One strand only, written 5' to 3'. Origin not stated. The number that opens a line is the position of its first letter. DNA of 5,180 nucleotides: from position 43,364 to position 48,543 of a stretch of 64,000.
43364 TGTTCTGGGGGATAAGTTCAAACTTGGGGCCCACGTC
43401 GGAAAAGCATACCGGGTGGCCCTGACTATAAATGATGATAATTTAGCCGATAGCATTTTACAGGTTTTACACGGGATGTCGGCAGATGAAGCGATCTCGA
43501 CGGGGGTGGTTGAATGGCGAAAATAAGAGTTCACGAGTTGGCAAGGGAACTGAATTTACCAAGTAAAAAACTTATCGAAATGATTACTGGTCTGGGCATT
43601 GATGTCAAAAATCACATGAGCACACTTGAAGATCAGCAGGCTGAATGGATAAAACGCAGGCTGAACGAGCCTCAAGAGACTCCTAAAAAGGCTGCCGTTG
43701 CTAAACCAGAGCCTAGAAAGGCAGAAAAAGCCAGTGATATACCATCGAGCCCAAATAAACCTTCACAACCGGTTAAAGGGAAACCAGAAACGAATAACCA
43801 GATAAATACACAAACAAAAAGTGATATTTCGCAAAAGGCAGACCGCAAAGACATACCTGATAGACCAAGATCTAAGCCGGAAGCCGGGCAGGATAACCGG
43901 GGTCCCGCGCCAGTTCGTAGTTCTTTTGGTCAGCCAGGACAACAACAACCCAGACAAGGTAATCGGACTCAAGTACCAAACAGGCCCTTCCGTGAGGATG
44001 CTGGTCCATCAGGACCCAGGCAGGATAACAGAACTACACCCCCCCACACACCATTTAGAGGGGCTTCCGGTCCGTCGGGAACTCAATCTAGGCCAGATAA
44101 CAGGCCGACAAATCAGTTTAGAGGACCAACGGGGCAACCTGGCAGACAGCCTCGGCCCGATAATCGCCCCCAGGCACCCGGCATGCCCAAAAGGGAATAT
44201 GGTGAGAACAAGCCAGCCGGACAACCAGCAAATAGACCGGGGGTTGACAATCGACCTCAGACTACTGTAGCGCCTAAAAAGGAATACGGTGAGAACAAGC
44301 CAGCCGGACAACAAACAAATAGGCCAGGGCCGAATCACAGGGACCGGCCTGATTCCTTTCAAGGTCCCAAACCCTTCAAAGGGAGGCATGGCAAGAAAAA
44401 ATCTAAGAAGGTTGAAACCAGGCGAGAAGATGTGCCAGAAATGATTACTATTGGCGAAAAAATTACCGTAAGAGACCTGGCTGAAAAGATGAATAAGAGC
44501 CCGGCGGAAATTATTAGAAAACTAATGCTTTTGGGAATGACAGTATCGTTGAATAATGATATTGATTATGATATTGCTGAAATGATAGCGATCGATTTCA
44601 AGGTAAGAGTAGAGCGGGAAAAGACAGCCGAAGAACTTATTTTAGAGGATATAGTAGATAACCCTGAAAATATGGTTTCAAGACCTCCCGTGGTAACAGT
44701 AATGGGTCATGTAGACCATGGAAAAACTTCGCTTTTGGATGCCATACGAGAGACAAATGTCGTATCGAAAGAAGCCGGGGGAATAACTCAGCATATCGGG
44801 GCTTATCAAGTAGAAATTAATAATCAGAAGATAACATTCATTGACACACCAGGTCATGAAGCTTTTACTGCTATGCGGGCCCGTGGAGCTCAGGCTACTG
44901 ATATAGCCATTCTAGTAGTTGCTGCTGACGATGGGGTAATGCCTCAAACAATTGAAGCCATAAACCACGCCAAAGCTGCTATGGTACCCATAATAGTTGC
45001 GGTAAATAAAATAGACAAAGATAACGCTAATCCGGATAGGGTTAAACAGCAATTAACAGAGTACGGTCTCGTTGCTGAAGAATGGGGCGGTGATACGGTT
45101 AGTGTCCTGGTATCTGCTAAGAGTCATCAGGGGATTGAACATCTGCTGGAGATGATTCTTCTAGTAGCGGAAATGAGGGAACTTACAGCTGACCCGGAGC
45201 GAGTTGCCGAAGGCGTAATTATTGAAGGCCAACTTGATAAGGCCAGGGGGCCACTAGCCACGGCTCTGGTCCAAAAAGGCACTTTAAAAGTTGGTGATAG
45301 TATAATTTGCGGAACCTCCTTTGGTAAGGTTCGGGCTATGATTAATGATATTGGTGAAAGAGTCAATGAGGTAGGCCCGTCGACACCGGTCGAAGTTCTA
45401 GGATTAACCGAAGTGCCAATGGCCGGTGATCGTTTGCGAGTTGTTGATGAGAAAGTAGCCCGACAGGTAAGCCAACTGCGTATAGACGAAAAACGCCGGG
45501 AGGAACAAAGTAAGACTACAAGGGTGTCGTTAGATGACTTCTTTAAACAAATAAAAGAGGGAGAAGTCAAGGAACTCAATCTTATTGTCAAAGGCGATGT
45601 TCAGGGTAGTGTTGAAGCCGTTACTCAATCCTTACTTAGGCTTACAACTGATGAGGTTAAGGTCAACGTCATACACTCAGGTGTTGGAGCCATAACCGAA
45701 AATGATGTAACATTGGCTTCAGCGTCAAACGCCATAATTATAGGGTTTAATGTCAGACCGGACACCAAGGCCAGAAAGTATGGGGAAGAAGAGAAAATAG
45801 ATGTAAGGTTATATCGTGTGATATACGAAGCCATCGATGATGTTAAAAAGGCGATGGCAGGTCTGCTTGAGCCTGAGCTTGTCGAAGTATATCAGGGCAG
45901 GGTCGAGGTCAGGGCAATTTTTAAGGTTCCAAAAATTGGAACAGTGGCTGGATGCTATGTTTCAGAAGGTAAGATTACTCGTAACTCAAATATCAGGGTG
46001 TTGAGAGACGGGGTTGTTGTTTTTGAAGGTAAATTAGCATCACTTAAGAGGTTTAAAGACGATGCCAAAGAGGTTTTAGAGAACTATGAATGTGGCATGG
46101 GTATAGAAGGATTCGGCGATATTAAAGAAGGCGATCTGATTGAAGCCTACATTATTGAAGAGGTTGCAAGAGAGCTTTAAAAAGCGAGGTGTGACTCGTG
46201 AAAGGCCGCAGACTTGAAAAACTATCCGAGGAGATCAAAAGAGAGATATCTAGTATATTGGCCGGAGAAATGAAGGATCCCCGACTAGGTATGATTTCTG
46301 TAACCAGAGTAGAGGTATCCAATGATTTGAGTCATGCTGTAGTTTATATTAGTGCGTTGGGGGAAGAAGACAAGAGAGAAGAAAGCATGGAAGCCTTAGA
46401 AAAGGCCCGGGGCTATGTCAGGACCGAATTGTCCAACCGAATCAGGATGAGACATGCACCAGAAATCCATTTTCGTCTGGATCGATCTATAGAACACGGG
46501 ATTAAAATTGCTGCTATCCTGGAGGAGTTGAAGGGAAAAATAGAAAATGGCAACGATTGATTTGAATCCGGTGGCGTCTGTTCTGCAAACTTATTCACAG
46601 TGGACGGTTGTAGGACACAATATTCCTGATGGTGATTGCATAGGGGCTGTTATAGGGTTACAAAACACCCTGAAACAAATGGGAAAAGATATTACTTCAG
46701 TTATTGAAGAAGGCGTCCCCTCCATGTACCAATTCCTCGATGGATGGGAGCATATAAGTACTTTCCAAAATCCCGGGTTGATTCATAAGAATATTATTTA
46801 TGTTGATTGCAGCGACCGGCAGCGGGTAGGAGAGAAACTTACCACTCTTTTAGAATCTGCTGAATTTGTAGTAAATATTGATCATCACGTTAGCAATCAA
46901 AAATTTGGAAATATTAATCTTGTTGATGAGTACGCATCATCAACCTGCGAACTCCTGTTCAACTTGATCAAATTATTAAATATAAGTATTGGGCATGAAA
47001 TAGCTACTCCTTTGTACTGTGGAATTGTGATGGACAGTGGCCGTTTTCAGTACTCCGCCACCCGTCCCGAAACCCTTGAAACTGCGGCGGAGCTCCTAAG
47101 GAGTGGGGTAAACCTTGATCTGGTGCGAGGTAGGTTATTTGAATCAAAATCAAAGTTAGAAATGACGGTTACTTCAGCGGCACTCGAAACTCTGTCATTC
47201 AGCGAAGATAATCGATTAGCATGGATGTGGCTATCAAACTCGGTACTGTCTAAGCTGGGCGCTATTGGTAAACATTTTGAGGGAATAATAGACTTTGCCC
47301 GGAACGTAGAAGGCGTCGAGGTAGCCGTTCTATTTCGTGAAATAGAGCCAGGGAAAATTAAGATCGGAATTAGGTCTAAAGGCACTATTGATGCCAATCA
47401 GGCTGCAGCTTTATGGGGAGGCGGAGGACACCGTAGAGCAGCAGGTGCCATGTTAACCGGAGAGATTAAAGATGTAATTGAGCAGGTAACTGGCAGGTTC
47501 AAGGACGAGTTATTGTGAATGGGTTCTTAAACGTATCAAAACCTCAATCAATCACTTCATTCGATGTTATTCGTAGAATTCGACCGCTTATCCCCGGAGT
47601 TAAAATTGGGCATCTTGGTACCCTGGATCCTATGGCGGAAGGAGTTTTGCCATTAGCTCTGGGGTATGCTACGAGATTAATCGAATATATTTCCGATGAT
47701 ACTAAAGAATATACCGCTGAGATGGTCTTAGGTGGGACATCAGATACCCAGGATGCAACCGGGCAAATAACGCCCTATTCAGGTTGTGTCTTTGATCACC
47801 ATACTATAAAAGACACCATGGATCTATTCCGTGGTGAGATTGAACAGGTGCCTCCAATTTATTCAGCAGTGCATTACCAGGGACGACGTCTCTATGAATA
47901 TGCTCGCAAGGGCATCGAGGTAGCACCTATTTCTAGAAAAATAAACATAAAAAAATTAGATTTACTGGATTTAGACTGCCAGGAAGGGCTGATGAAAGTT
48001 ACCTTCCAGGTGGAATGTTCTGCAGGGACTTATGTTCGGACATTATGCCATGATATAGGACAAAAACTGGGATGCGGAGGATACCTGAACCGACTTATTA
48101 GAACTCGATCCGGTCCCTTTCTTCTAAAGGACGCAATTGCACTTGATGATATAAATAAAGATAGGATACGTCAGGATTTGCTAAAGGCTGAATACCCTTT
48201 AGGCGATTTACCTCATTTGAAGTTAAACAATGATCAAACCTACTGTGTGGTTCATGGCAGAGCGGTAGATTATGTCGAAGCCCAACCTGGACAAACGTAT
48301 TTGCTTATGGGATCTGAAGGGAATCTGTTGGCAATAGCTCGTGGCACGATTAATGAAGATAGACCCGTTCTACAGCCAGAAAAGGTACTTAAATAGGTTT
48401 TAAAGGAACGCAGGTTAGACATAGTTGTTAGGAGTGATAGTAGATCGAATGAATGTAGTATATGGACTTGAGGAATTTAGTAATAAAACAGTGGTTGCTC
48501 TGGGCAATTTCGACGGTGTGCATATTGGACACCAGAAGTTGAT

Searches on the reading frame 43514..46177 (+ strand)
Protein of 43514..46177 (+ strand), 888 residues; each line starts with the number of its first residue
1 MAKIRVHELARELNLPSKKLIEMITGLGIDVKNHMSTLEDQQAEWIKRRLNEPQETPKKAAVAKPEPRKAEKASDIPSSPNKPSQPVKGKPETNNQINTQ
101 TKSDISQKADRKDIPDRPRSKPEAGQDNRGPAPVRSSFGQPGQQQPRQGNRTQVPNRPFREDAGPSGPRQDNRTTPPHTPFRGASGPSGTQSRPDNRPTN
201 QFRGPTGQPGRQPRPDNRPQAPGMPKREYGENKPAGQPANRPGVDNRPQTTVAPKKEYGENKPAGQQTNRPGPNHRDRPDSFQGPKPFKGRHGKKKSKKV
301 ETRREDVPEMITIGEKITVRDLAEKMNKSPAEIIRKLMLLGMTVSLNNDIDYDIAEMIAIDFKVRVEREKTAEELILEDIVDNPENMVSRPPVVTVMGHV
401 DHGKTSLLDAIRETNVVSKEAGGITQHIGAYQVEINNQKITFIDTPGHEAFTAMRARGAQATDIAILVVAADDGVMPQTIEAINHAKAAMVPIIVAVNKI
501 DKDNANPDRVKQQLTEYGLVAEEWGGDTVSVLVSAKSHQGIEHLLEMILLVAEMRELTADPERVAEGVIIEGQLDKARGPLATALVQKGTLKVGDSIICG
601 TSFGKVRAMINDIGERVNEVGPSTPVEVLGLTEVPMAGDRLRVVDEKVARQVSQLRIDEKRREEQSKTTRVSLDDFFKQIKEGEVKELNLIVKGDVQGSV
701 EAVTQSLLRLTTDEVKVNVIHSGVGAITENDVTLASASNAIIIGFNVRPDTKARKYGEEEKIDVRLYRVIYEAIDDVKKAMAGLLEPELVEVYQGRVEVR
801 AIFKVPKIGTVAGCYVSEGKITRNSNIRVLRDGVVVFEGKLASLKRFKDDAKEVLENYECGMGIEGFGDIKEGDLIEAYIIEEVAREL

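Call 25: search_protein_families(library=pfam, proteins=[window:43514-46177:+], max_evalue=0.00001)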
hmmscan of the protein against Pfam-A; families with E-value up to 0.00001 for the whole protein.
window:43514-46177:+ (888 aa): 8 families
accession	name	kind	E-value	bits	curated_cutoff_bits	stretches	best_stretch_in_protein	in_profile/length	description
PF11987.13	IF-2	-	3.8e-47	159.5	27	1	663-778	2-117/117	Translation-initiation factor 2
PF00009.33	GTP_EFTU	-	6.9e-38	130.6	26.5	1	394-550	6-184/188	Elongation factor Tu GTP binding domain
PF04760.21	IF2_N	-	3.6e-31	107.1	25.3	2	1-48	1-48/53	Translation initiation factor IF-2, N-terminal region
PF22042.2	EF-G_D2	-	1.2e-30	105.8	27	1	565-643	2-83/84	Elongation factor G domain 2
PF01926.29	MMR_HSR1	-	1.1e-11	45.3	21.9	1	394-499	2-113/113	50S ribosome-binding GTPase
PF03144.31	GTP_EFTU_D2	-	1.9e-08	35.1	30.3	0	809-876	1-72/73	Elongation factor Tu domain 2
PF00071.28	Ras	-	1.7e-06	28.1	21.6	1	395-549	3-157/162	Ras family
PF00025.27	Arf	-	2e-06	27.8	22.3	1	396-547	19-173/174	ADP-ribosylation factor family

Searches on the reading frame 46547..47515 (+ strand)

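Call 25: search_protein_families(library=pfam, proteins=[window:46547-47515:+], max_evalue=0.00001)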
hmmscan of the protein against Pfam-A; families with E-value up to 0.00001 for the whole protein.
window:46547-47515:+ (323 aa): 2 families
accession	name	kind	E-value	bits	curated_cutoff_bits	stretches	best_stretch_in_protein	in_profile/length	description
PF01368.27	DHH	-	4.5e-21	75.9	28.1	1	20-160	3-125/125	DHH family, N-terminal domain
PF02272.25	DHHA1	-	2.9e-11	44.2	25.9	1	238-316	12-98/102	DHHA1 domain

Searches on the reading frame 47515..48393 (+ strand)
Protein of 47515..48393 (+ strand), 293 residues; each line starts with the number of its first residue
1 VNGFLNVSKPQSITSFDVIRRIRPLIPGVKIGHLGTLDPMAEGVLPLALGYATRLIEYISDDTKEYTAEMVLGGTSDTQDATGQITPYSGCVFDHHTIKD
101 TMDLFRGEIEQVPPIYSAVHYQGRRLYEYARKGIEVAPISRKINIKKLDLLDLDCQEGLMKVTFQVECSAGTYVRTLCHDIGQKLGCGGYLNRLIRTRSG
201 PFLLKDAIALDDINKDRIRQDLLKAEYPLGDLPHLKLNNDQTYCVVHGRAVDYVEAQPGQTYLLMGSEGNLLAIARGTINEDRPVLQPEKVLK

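Call 25: search_protein_families(library=pfam, proteins=[window:47515-48393:+], max_evalue=0.00001)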
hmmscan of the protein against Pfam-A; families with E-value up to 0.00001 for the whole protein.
window:47515-48393:+ (293 aa): 2 families
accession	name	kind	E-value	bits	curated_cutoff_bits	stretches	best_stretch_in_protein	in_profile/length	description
PF01509.24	TruB_N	-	3.3e-49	167.5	27.3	1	30-174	8-149/149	TruB family pseudouridylate synthase (N terminal domain)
PF16198.10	TruB_C_2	-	4e-12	46.5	29.3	1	175-215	1-41/66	tRNA pseudouridylate synthase B C-terminal domain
